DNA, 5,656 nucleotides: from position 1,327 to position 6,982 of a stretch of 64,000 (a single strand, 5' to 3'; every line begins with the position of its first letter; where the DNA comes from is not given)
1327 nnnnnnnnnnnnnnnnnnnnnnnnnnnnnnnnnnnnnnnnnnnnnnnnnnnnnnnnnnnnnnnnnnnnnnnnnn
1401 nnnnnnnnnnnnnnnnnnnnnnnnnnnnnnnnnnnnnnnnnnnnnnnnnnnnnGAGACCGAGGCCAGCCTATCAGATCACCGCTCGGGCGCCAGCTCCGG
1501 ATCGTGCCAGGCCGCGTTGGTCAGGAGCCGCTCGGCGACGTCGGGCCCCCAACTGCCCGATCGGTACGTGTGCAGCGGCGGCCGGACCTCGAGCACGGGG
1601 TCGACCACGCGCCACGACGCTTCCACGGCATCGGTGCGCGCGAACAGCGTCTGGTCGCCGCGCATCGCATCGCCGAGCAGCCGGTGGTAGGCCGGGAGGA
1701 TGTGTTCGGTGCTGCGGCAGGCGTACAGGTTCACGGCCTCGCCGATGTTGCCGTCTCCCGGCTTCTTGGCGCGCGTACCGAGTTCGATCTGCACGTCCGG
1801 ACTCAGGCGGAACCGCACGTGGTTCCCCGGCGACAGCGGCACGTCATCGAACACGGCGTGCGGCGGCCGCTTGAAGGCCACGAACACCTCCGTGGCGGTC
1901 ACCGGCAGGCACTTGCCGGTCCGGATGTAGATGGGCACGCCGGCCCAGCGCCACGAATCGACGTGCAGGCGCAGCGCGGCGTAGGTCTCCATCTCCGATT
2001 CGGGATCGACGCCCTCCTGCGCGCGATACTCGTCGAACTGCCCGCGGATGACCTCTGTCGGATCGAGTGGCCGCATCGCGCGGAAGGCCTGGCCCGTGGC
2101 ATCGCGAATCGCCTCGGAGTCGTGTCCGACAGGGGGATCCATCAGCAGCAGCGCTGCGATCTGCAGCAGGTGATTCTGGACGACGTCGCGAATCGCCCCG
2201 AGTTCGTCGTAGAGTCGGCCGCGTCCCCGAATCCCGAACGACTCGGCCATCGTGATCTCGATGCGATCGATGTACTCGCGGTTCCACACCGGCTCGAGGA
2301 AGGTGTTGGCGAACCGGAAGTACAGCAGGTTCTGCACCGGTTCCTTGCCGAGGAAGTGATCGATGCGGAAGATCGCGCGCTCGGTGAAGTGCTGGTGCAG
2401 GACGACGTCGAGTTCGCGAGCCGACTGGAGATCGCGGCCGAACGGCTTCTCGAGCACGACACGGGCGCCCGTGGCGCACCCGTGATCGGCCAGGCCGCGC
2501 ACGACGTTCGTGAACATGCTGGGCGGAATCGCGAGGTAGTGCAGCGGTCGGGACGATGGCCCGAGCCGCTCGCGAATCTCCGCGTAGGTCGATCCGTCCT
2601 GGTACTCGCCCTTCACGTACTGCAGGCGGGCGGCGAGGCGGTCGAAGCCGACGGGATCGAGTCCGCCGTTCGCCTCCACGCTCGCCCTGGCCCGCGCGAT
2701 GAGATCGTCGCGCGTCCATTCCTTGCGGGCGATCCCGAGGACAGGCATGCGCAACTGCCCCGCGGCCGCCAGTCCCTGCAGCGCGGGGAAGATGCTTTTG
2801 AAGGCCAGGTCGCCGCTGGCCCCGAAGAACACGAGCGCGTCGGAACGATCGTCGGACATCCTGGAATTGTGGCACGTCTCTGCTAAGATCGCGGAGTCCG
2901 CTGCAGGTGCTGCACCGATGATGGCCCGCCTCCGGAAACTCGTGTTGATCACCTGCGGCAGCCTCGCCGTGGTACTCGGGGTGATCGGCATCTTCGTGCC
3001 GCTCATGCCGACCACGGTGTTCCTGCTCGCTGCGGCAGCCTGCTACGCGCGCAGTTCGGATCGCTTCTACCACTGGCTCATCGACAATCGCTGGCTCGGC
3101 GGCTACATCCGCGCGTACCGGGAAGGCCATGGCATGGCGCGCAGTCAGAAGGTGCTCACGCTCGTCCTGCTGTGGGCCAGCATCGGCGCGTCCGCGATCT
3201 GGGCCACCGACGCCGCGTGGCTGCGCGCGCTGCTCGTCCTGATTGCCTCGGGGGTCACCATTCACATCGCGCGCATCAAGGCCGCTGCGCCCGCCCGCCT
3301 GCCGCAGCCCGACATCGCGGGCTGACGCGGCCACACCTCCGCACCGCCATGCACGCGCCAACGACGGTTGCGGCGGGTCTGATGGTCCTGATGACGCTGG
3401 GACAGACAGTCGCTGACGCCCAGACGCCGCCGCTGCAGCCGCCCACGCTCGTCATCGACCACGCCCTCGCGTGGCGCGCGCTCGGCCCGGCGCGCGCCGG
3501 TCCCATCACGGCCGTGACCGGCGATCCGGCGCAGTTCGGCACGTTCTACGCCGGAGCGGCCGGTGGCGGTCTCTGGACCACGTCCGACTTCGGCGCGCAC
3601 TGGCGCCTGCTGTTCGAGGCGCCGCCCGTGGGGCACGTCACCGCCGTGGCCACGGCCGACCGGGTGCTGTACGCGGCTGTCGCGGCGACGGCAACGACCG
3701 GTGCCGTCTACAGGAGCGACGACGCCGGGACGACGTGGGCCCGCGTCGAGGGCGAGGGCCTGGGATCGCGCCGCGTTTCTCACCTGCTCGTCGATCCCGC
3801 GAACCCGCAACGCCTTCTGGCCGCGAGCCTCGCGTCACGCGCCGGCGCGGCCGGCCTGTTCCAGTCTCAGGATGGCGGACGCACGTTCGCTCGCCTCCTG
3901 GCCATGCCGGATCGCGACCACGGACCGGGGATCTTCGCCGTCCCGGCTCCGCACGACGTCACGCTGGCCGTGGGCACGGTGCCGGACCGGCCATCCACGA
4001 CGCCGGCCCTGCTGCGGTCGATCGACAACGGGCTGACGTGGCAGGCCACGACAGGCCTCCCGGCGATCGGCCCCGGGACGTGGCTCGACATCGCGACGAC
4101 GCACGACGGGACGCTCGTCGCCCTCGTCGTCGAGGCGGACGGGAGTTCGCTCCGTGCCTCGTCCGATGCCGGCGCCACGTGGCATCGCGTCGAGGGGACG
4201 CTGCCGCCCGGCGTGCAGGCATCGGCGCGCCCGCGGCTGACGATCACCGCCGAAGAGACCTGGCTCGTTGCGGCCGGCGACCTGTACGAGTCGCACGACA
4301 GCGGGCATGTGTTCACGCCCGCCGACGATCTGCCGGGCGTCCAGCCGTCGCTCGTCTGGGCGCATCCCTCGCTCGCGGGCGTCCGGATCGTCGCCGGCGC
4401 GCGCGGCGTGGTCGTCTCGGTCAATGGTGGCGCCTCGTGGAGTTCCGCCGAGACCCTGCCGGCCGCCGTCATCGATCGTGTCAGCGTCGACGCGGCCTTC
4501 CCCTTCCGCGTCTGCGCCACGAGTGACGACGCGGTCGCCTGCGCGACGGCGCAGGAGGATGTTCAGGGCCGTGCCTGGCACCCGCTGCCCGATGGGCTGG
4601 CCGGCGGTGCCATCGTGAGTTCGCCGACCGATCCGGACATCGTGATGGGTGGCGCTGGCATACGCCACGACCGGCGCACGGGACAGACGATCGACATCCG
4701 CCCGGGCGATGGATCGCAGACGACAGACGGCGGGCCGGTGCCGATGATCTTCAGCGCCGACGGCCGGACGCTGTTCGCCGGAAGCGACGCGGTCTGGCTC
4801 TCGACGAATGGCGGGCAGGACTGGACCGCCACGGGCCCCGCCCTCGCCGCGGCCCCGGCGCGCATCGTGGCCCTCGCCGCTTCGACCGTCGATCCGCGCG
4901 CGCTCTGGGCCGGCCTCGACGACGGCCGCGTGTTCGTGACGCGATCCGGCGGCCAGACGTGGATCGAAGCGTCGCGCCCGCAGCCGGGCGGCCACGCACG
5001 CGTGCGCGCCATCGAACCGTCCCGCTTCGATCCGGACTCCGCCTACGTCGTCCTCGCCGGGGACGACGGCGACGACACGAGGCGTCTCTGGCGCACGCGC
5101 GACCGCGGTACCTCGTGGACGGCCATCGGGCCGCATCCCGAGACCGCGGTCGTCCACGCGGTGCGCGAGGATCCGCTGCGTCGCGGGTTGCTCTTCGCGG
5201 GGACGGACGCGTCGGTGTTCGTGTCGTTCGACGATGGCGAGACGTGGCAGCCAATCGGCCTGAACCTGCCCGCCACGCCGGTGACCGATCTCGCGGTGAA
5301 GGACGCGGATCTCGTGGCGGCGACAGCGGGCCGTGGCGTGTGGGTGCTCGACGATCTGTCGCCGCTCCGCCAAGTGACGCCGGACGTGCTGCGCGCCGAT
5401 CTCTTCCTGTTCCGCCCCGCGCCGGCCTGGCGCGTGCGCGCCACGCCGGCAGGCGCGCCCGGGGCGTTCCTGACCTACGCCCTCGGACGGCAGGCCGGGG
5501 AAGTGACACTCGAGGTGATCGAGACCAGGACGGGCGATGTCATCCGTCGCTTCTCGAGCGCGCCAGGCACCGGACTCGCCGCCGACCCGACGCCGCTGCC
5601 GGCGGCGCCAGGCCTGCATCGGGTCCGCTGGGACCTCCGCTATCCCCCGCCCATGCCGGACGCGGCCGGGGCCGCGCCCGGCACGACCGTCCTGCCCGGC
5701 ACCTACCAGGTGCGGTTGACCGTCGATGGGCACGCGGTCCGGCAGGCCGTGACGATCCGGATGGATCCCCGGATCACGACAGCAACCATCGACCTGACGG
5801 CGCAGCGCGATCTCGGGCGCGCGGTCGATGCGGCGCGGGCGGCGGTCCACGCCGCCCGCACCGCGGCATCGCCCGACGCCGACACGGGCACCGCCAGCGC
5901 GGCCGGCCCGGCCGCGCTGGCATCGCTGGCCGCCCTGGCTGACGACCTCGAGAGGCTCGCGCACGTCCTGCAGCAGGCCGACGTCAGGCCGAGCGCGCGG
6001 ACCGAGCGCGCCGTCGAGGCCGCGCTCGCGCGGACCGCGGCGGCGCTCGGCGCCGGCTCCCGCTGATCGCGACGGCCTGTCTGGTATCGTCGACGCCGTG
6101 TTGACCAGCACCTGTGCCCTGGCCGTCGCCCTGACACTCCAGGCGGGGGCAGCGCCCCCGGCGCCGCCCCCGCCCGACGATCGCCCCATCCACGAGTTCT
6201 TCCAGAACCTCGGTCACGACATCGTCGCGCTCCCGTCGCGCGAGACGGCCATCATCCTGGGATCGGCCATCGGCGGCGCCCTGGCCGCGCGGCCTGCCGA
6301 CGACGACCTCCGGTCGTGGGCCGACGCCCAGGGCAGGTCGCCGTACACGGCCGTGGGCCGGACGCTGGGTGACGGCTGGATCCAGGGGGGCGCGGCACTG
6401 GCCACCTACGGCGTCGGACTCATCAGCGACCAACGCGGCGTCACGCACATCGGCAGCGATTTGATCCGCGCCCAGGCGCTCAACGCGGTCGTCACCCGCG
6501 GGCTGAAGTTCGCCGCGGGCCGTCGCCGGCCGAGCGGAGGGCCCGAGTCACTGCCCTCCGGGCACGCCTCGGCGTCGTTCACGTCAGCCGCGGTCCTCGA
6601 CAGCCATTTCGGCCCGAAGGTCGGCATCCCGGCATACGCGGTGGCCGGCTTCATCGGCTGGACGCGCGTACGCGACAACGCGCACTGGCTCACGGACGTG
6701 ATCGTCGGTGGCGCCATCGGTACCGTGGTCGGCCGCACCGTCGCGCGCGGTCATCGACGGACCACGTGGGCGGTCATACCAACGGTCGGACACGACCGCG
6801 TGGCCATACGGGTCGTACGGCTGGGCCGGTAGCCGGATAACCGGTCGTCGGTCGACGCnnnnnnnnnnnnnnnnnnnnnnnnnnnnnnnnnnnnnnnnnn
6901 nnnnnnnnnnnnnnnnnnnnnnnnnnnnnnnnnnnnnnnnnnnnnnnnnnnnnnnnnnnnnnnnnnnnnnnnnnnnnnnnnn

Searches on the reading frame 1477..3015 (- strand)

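Call 9: search_protein_families(library=pfam, proteins=[window:1477-3015:-], max_evalue=0.001)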
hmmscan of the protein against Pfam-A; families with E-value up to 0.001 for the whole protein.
window:1477-3015:- (512 aa): 2 families
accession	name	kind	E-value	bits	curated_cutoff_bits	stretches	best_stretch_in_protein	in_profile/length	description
PF02781.21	G6PD_C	-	3e-88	296.2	27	1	232-501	2-291/296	Glucose-6-phosphate dehydrogenase, C-terminal domain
PF00479.28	G6PD_N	-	4.9e-46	158.1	22.1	1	62-229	1-183/183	Glucose-6-phosphate dehydrogenase, NAD binding domain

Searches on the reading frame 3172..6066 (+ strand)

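Call 9: search_protein_families(library=pfam, proteins=[window:3172-6066:+], max_evalue=0.001)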
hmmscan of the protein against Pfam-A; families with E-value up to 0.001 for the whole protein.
window:3172-6066:+ (964 aa): 4 families
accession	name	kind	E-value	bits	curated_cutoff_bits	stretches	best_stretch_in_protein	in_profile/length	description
PF15902.12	Sortilin-Vps10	-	5.8e-20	71.9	33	2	638-702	2-67/446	Sortilin, neurotensin receptor 3,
PF13088.12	BNR_2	-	2.6e-10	40.6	31.4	0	280-429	84-204/277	BNR repeat-like domain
PF02012.26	BNR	-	5.9e-09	35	27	0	683-694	1-12/12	BNR/Asp-box repeat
PF19755.4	DUF6242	-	8.9e-05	22.9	29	0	134-189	167-217/217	Domain of unknown function (DUF6242)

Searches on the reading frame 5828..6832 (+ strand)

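Call 9: search_protein_families(library=pfam, proteins=[window:5828-6832:+], max_evalue=0.001)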
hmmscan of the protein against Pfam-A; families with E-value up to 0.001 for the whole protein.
window:5828-6832:+ (334 aa): 1 family
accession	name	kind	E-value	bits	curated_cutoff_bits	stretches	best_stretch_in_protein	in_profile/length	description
PF01569.27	PAP2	-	5.1e-12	46.1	27.2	1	240-311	49-127/130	PAP2 superfamily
